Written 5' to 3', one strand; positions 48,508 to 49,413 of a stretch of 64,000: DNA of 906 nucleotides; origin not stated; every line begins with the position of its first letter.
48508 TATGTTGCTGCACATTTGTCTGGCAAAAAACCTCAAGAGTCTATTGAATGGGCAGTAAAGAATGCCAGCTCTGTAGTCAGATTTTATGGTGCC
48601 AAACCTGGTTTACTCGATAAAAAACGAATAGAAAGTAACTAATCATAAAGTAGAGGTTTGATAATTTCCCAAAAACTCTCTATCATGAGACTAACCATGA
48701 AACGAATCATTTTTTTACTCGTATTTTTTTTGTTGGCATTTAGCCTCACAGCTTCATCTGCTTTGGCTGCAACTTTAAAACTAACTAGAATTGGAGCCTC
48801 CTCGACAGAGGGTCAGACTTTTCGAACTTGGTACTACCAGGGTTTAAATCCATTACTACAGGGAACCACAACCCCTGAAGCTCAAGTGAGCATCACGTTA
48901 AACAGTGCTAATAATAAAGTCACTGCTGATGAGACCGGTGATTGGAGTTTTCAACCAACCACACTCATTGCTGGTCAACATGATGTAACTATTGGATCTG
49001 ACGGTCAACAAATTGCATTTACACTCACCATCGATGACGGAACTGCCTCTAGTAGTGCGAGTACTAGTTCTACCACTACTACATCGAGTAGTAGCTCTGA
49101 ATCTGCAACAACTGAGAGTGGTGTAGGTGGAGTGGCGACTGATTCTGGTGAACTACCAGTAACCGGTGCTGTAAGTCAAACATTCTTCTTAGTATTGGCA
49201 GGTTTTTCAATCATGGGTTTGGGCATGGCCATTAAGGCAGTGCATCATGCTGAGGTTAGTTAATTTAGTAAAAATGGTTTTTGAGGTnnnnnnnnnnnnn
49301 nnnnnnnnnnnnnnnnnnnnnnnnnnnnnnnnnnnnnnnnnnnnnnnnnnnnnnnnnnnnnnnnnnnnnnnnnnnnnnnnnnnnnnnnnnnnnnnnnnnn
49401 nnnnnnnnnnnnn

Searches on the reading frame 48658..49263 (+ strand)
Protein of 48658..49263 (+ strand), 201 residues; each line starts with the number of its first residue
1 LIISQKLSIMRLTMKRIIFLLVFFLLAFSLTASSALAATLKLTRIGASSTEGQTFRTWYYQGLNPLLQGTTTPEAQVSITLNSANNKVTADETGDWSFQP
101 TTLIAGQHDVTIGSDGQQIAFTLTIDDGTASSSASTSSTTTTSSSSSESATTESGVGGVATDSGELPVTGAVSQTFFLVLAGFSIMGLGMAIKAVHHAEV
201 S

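Call 79: search_protein_families(library=pfam, proteins=[window:48658-49263:+], max_evalue=0.01)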
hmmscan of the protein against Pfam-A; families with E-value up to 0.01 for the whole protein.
window:48658-49263:+ (201 aa): 1 family
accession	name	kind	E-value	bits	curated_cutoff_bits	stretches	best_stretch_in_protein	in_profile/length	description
PF19077.6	Big_13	-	7.6e-05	23.6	27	1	64-112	28-81/102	Bacterial Ig-like domain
